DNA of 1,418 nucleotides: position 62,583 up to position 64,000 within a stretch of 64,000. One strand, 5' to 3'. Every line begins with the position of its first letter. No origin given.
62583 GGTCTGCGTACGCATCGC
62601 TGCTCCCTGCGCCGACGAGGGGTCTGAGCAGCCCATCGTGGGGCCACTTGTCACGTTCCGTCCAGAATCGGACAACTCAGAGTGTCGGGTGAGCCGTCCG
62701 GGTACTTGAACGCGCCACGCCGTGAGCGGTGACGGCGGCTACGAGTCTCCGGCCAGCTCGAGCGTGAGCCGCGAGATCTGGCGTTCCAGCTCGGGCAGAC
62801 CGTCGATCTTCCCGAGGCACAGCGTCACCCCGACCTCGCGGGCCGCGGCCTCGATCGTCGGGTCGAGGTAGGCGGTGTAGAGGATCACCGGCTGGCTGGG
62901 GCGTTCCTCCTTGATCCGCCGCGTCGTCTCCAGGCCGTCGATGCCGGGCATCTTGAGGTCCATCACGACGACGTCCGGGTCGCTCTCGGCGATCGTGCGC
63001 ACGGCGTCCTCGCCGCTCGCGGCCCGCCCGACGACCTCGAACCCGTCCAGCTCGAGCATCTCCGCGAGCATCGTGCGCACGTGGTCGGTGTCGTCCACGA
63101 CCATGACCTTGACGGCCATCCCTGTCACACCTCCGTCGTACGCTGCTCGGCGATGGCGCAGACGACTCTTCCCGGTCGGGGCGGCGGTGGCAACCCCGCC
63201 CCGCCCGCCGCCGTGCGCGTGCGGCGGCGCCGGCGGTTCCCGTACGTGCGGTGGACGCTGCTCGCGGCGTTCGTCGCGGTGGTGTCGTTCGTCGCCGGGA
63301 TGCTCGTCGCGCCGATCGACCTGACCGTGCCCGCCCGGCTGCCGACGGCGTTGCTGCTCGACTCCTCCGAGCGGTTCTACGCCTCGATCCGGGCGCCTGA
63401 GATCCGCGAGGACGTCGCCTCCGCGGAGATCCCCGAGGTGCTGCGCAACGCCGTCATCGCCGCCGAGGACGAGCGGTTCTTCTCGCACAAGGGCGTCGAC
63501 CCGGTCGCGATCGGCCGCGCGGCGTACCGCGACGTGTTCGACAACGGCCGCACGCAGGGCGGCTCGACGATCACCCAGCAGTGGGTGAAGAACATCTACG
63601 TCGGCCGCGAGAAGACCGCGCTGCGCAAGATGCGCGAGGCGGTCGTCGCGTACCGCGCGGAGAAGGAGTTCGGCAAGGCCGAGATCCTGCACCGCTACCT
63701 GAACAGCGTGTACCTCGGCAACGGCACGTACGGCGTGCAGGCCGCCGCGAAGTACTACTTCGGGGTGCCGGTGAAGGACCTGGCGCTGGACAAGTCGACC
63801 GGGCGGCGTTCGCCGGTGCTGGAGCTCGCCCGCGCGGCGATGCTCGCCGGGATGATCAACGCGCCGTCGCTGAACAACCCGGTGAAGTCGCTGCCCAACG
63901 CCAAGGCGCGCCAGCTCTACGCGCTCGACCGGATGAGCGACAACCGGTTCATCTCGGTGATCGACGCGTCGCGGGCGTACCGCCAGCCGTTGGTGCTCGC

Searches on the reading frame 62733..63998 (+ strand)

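Call 55: search_protein_families(library=pfam, proteins=[window:62733-63998:+], max_evalue=0.0001)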
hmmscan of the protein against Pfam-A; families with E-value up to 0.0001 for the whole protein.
window:62733-63998:+ (422 aa): 1 family
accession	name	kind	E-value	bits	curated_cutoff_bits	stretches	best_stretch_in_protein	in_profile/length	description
PF00912.28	Transgly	-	1.8e-56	190.8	27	1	218-401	7-177/178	Transglycosylase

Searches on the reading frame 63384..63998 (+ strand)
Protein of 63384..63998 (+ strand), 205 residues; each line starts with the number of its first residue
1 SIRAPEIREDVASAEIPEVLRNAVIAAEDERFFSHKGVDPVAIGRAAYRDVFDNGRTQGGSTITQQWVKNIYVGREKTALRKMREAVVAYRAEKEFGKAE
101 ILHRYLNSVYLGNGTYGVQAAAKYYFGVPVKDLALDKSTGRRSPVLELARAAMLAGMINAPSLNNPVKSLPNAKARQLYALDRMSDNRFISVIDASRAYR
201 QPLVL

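Call 62: find_related_loci(query=window:63384-63998:+, collection=metagenome_contigs, flank=6000)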
Query window:63384-63998:+ (205 aa) in metagenome_contigs; peptide patterns used: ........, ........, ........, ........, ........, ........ (x = any residue, [..] = any of these).
600 stretches matched a pattern (row limit reached: there are more); 381 encode a relative of the query (tblastn E <= 1e-3); the best 80 are kept; 80 distinct loci.
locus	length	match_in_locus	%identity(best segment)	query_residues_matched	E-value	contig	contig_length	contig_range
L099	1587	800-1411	79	1-205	6e-115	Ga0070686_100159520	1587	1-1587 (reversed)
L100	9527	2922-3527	59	1-203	9e-78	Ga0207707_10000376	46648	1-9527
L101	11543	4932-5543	61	1-205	1e-74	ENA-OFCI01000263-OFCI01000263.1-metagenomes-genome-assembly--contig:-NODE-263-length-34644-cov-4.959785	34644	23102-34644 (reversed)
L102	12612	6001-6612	61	1-205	1e-74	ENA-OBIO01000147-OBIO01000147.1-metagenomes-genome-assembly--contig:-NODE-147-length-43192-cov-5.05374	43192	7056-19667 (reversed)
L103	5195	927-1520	58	1-199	1e-72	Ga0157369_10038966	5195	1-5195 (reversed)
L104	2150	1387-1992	58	1-203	1e-71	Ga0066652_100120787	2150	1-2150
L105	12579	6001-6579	58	6-200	6e-69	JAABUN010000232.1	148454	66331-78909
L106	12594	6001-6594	59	1-199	9e-68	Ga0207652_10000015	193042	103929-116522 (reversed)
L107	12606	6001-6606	55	1-203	8e-68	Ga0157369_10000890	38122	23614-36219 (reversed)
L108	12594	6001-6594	59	1-199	9e-68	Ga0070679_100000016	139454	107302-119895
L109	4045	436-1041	57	2-201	8e-68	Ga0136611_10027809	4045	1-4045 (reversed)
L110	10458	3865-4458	58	1-199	4e-67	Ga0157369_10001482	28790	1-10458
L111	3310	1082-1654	54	1-205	4e-67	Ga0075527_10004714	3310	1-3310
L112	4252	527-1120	57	1-199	9e-67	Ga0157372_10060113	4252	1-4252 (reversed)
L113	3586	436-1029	58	1-199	1e-66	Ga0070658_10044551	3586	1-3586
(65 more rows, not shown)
